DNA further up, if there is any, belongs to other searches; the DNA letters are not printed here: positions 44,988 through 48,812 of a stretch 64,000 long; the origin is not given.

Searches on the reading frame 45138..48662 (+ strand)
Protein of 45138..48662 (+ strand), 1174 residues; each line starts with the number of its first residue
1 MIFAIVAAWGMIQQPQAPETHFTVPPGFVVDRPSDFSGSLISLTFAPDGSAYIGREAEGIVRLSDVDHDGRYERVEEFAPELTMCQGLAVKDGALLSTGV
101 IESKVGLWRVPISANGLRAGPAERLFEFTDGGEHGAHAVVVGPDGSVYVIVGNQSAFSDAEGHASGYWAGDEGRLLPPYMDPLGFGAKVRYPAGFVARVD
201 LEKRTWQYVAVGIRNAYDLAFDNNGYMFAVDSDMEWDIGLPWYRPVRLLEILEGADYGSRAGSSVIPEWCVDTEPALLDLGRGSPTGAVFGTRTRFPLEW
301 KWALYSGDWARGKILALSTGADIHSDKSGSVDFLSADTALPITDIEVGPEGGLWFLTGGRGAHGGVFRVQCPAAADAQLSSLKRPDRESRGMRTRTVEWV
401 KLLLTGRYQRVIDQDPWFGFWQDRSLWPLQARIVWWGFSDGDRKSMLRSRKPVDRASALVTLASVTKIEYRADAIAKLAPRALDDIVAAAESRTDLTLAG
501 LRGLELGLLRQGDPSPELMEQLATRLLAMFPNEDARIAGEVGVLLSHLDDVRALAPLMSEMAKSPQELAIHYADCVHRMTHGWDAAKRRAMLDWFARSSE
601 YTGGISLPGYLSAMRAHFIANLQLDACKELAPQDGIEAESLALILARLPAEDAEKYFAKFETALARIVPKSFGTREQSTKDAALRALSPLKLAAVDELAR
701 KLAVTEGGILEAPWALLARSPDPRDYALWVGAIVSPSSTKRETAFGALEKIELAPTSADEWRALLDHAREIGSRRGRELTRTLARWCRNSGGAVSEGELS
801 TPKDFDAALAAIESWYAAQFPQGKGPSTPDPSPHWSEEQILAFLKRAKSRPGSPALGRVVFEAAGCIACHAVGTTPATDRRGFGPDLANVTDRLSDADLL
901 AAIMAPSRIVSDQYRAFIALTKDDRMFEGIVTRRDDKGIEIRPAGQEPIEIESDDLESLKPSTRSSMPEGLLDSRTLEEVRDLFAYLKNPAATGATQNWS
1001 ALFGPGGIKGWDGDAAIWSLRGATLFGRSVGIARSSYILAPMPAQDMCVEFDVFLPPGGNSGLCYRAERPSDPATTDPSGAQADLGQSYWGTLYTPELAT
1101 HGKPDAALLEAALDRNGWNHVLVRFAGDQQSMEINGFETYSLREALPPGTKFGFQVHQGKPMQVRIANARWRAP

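Call 83: search_protein_families(library=pfam, proteins=[window:45138-48662:+], max_evalue=0.0001)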
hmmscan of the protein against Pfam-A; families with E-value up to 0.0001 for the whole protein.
window:45138-48662:+ (1174 aa): 2 families
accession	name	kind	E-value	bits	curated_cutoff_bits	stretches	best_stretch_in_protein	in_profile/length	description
PF06439.18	3keto-disac_hyd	-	3.5e-09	37.4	26.8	1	999-1165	2-182/187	3-keto-disaccharide hydrolase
PF00034.26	Cytochrom_C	-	1.6e-05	26.5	21.3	0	855-906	2-49/90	Cytochrome c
